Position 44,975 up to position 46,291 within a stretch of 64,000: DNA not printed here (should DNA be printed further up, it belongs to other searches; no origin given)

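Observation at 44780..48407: Lower-GC island encoding a putative PD-(D/E)xK-like protein, an NHL-repeat propeller, a small secreted protein and a PEGA lipoprotein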

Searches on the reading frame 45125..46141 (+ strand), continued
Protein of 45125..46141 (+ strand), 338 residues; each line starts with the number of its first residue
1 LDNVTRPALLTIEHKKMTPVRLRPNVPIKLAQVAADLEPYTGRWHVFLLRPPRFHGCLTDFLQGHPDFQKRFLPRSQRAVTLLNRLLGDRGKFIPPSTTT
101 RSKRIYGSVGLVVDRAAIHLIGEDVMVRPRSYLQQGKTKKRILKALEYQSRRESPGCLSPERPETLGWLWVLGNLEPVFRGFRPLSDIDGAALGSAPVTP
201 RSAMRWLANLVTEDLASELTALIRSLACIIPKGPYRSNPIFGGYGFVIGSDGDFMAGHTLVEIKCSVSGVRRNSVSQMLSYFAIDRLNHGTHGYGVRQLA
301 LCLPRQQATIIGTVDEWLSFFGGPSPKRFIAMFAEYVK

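Call 52: search_protein_families(library=padloc, proteins=[L001:147-965:+, L001:962-1918:+, L001:3926-5116:-, L001:5491-6264:-, L001:7115-8041:-, L004:284-817:+, L004:820-2229:+, L004:3263-4579:+, L165:1247-1990:-, L165:1987-3705:-], max_evalue=0.001)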
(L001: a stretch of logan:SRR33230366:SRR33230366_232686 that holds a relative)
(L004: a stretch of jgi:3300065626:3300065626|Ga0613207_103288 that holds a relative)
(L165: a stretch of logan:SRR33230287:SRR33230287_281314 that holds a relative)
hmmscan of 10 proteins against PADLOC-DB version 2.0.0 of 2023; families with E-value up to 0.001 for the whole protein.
L001:147-965:+ (272 aa): 0 families

L001:962-1918:+ (318 aa): 69 families (the best 25 are shown)
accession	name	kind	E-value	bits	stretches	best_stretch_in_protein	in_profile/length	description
PDLC03350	MTase_II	-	9e-65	217.1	1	5-265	52-297/312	Type II methyltransferase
PDLC03259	MTase_II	-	1e-62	210.3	1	8-276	2-268/423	Type II methyltransferase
PDLC03353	MTase_II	-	7e-61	204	1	9-269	9-256/260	Type II methyltransferase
PDLC03283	MTase_II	-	2.6e-56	189.4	1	7-265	2-273/352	Type II methyltransferase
PDLC03387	MTase_II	-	2.9e-31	106.7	1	9-266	11-278/289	Type II methyltransferase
PDLC03246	MTase_II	-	2e-29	100.8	1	11-257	114-360/376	Type II methyltransferase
PDLC03371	MTase_II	-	4.1e-29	99.9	1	10-269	11-258/260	Type II methyltransferase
PDLC03260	MTase_II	-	1.2e-28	98.1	2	153-264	201-308/349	Type II methyltransferase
PDLC03299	MTase_II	-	2.4e-27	94.2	1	10-267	15-261/296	Type II methyltransferase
PDLC03265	MTase_II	-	1.7e-21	75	2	189-264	252-329/333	Type II methyltransferase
PDLC03236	MTase_II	-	4.4e-21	73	1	11-263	651-899/912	Type II methyltransferase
PDLC04134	mad2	-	9.9e-21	72.1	2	173-269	245-339/492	mads_2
PDLC03276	MTase_II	-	3.3e-20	70.7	1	9-257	144-394/404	Type II methyltransferase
PDLC03252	MTase_II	-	2.9e-19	67.6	2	106-267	210-357/365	Type II methyltransferase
PDLC03316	MTase_II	-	2.2e-18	64.4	2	11-125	38-145/390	Type II methyltransferase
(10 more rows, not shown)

L001:3926-5116:- (396 aa): 0 families

L001:5491-6264:- (257 aa): 0 families

L001:7115-8041:- (308 aa): 0 families

L004:284-817:+ (177 aa): 1 family
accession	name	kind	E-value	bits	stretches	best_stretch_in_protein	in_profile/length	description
PDLC03846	BilC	-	1.3e-65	218.1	1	9-176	4-167/168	-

L004:820-2229:+ (469 aa): 1 family
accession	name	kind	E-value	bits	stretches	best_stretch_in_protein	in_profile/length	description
PDLC03847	BilD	-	5.1e-164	544.2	1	7-458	6-448/453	-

L004:3263-4579:+ (438 aa): 0 families

L165:1247-1990:- (247 aa): 0 families

L165:1987-3705:- (572 aa): 0 families

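Call 70: search_protein_families(library=phrogs, proteins=[window:45173-46141:+], max_evalue=0.01)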
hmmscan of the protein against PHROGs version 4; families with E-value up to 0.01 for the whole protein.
window:45173-46141:+ (322 aa): 0 families

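Call 71: search_dna_similar(query=window:45173-46141:+, collection=plasmids, mode=protein, max_evalue=0.001, max_rows=15)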
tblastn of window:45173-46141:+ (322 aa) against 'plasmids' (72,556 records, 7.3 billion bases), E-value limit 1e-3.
Records with a match: 5; places in all: 5; records where one place covers at least 80% of the query: 1.
Best place of each record, by identity: <60% 5.
By first word of the organism name: Streptomyces 5.
By predicted mobility (MOB-suite, as given by PLSDB): non-mobilizable 4; mobilizable 1.
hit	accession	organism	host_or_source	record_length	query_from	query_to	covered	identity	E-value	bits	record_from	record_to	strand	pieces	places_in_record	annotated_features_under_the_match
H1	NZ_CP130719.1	Streptomyces sp. NBC_01334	-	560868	52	310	80%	23.3%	1e-4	51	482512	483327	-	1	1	UvrD-helicase domain-containing protein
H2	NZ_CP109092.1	Streptomyces scopuliridis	-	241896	155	310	48%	28.1%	1e-4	51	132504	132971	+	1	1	hypothetical protein (x2)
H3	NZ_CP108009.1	Streptomyces sp. NBC_00334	-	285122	176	311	42%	27.5%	2e-4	50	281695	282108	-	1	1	hypothetical protein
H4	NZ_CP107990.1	Streptomyces canus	-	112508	195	310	36%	31.7%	1e-6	58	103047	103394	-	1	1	UvrD-helicase domain-containing protein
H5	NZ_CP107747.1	Streptomyces sp. NBC_00624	-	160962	195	310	36%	29.2%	9e-5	52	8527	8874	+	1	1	3'-5' exonuclease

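Call 72: search_dna_similar(query=window:45173-46141:+, collection=phages, mode=protein, max_evalue=0.001, max_rows=15)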
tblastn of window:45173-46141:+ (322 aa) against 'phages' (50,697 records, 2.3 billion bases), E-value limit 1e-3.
No match.

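Call 76: find_encoding_contigs(protein=P0014, flank=8000, max_places=3)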
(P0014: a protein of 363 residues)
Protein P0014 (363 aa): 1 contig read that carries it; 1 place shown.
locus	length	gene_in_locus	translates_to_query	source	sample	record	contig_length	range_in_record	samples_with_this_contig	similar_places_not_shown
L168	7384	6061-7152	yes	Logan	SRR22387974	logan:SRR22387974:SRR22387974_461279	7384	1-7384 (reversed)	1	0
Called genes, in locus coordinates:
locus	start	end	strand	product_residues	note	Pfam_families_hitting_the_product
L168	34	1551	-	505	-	PF08447:PAS_3, PF00990:GGDEF, PF00563:EAL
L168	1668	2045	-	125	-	PF16697:Yop-YscD_cpl, PF00498:FHA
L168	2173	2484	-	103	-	-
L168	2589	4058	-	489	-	PF13487:HD_5, PF01966:HD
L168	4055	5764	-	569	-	PF13646:HEAT_2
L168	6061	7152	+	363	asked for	-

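Call 77: find_encoding_contigs(protein=P0007, flank=8000, max_places=3)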
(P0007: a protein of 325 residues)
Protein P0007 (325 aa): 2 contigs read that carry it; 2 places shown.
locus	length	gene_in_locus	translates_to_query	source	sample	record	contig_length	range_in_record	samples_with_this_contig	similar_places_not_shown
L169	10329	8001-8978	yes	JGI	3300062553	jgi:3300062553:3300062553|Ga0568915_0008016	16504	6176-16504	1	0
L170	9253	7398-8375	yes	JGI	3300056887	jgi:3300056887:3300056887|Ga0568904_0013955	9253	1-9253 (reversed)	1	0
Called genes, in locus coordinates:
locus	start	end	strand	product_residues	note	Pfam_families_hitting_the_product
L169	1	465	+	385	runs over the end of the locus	PF12679:ABC2_membrane_2, PF12698:ABC2_membrane_3, PF01061:ABC2_membrane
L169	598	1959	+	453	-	PF07992:Pyr_redox_2, PF01266:DAO (faint), PF13450:NAD_binding_8 (faint), PF22366:NDH2_C (faint), PF00070:Pyr_redox (weak)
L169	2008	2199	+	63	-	-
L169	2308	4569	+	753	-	PF22085:NorB_cytochrome_c-like, PF00115:COX1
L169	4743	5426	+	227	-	PF02433:FixO (faint), PF22085:NorB_cytochrome_c-like (weak), PF13442:Cytochrome_CBB3 (weak), PF00034:Cytochrom_C, PF13442:Cytochrome_CBB3 (weak)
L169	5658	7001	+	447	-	PF00115:COX1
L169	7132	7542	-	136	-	PF01042:Ribonuc_L-PSP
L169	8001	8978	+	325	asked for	-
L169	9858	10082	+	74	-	PF01402:RHH_1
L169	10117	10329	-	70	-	?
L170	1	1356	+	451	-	?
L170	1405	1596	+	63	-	-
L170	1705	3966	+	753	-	PF22085:NorB_cytochrome_c-like, PF00115:COX1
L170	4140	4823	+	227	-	PF02433:FixO (faint), PF22085:NorB_cytochrome_c-like (weak), PF13442:Cytochrome_CBB3 (weak), PF00034:Cytochrom_C, PF13442:Cytochrome_CBB3 (weak)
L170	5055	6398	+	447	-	PF00115:COX1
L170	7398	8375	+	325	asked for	-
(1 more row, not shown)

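Call 78: find_encoding_contigs(protein=P0008, flank=8000, max_places=3)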
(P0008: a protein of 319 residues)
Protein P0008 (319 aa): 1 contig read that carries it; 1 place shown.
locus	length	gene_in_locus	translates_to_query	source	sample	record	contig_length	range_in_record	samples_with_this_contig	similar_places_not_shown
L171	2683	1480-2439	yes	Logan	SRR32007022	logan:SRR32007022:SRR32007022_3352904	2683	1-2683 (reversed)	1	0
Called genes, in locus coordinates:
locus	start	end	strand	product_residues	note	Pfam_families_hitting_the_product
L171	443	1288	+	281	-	-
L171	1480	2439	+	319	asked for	-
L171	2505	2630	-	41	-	-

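Call 82: search_protein_families(library=padloc, proteins=[L003:12154-13254:-, L003:13459-14457:+, L003:9001-9204:+, L003:9197-9469:+, L168:4055-5764:-, L168:2589-4058:-, L168:2173-2484:-, L171:443-1288:+, L169:9858-10082:+, L004:4576-5304:+], max_evalue=0.001)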
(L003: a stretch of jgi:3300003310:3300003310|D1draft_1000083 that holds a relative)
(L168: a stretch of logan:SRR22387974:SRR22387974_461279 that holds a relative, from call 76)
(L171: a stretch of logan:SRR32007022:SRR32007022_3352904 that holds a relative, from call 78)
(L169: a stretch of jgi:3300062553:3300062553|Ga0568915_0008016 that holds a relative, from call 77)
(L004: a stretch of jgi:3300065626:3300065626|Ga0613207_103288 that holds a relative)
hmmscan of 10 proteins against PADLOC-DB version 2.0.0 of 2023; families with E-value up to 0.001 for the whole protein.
L003:12154-13254:- (366 aa): 1 family
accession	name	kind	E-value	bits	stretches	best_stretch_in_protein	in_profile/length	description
PDLC02919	HEAT-ARM_XIII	-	3.5e-25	85.7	2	251-360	130-237/1972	-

L003:13459-14457:+ (332 aa): 0 families

L003:9001-9204:+ (67 aa): 0 families

L003:9197-9469:+ (90 aa): 0 families

L168:4055-5764:- (569 aa): 1 family
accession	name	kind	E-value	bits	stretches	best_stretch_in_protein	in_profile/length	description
PDLC02919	HEAT-ARM_XIII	-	1.5e-06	23.9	1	390-447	569-626/1972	-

L168:2589-4058:- (489 aa): 1 family
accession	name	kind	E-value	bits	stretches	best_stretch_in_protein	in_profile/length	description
PDLC01769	Cas3g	-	0.00092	15.9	0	141-283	563-700/836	-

L168:2173-2484:- (103 aa): 0 families

L171:443-1288:+ (281 aa): 2 families
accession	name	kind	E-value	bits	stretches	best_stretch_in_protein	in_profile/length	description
PDLC03973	UzuA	-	2.2e-51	173.1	1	24-281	16-278/278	-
PDLC03974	UzuA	-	1.3e-26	91.8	1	96-281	122-310/310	-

L169:9858-10082:+ (74 aa): 0 families

L004:4576-5304:+ (242 aa): 0 families

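Call 86: fold_search(model_id=the predicted structure, library=pdb)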
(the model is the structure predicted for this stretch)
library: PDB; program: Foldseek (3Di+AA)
matches with E <= 10: 343; with E <= 0.001: 0
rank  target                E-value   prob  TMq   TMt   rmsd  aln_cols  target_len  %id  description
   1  5eaw_A                2.4e-01  0.25  0.26  0.10  14.5       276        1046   10  Crystal structure of Dna2 nuclease-helicase (released 2015-11-18)
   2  5ean_A                3.4e-01  0.28  0.27  0.10  14.6       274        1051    9  Crystal structure of Dna2 in complex with a 5' overhang DNA (released 2015-11-18)
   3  5kcc_A                5.4e-01  0.07  0.14  0.18  18.5       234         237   13  Crystal Structure of the ER-alpha Ligand-binding Domain (Y537S) in Complex with Oxabicyclic Heptene Sulfonamide (OBHS- (released 2016-11-16)
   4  2g44_B                6.3e-01  0.08  0.15  0.19  17.6       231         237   12  Human Estrogen Receptor Alpha Ligand-Binding Domain In Complex With OBCP-1M-G and A Glucocorticoid Receptor Interactin (released 2007-01-09)
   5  5tml_B                6.3e-01  0.07  0.14  0.17  15.5       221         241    8  Crystal Structure of the ER-alpha Ligand-binding Domain (Y537S) in Complex with the OBHS-ASC compound, (E)-6-(4-((1R,4 (released 2017-01-18)
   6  5tm1_B                7.0e-01  0.09  0.15  0.20  16.3       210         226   12  Crystal Structure of the ER-alpha Ligand-binding Domain (Y537S) in Complex with 2,5-bis(2-fluoro-4-hydroxyphenyl)thiop (released 2017-01-18)
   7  5kra_F                7.0e-01  0.07  0.14  0.16  16.6       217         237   12  Crystal Structure of the ER-alpha Ligand-binding Domain (Y537S) in Complex with DDT and DDE (released 2017-02-15)
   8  5tn1_A                8.1e-01  0.06  0.14  0.17  15.7       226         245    8  Crystal Structure of the ER-alpha Ligand-binding Domain (Y537S) in Complex with the estradiol derivative, (8S,9S,13S,1 (released 2017-01-18)
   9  7jhd_B                8.6e-01  0.07  0.14  0.18  16.6       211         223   11  Estrogen Receptor Alpha Ligand Binding Domain Y537S in Complex with TTC-352 and GRIP Peptide (released 2020-11-25)
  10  5tn1_B                9.0e-01  0.02  0.08  0.10  18.9       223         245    5  Crystal Structure of the ER-alpha Ligand-binding Domain (Y537S) in Complex with the estradiol derivative, (8S,9S,13S,1 (released 2017-01-18)
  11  5dyb_A                9.5e-01  0.06  0.14  0.18  16.9       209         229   11  Crystal Structure of the ER-alpha Ligand-binding Domain in Complex with the Cyclofenil Derivative 4,4'-(3,4-dihydronap (released 2016-05-04)
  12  5u2b_C                1.0e+00  0.06  0.15  0.18  17.1       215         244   12  Crystal Structure of the ER-alpha Ligand-binding Domain (Y537S) in Complex with the phenylamino-substituted estrogen,  (released 2017-04-26)
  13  5dkb_B                1.0e+00  0.06  0.14  0.17  15.6       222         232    9  Crystal Structure of the ER-alpha Ligand-binding Domain in complex with a 3-methylphenylamino-substituted ethyl triary (released 2016-05-04)
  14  5tms_B                1.1e+00  0.06  0.14  0.16  16.5       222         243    9  Crystal Structure of the ER-alpha Ligand-binding Domain (Y537S) in Complex with the Cyclofenil-ASC derivative, ethyl ( (released 2017-01-18)
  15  5tn8_B                1.1e+00  0.06  0.15  0.19  18.3       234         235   12  Crystal Structure of the ER-alpha Ligand-binding Domain (Y537S) in Complex with (E)-4'-hydroxy-3-((hydroxyiminio)methy (released 2017-01-18)
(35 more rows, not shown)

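Call 87: fold_search(model_id=the predicted structure, library=viral)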
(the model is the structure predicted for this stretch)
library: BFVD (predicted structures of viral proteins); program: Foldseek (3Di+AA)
matches with E <= 10: 170; with E <= 0.001: 0
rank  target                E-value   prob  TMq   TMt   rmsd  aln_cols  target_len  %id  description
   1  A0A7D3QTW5            2.6e-03  0.96  0.29  0.11  16.9       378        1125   13  DNA 3'-5' helicase [Fadolivirus FV1/VV64]
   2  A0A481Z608            7.3e-03  0.98  0.35  0.23  14.7       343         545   13  AP (Apurinic) endonuclease family 2 [Pithovirus LCPAC201]
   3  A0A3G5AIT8            2.3e-02  0.75  0.34  0.14  17.9       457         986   12  DNA 3'-5' helicase [Sylvanvirus sp.]
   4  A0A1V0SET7            4.4e-02  0.44  0.25  0.12  18.7       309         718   10  DNA 3'-5' helicase [Hokovirus HKV1]
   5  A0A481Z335            4.9e-02  0.60  0.25  0.18  16.6       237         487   15  AP (Apurinic) endonuclease family 2 [Pithovirus LCPAC101]
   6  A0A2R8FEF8            6.7e-02  0.66  0.26  0.20  17.1       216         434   14  AP-endonuclease [Cedratvirus Zaza IHUMI]
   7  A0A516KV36            7.4e-02  0.15  0.21  0.14  25.7       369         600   10  Uncharacterized protein [Microbacterium phage FuzzBuster]
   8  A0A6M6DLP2            8.2e-02  0.99  0.18  0.15   3.2        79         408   19  (no name in the UniProt tables at hand)
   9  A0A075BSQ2            8.7e-02  0.18  0.21  0.18  18.1       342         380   16  PD-(D/E)XK endonuclease-like domain-containing protein [Microcystis phage MaMV-DC]
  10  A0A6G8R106            1.2e-01  0.21  0.22  0.22  14.5       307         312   12  Cas4 family exonuclease [Microbacterium phage Arete]
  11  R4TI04                1.9e-01  0.28  0.23  0.27  16.2       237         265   14  PD-(D/E)XK nuclease [Haloarcula californiae tailed virus 1]
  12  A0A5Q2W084            2.7e-01  0.21  0.22  0.27  16.3       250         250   11  (no name in the UniProt tables at hand)
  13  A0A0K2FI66            3.1e-01  0.15  0.22  0.18  14.8       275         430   13  DUF2800 domain-containing protein [Achromobacter phage phiAxp-2]
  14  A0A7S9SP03            3.5e-01  0.14  0.22  0.17  15.5       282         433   14  PD-(D/E)XK nuclease superfamily protein [Serratia phage Tsm2]
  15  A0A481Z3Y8            3.9e-01  0.18  0.26  0.10  13.4       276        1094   12  UvrD-like helicase [Pithovirus LCPAC102]
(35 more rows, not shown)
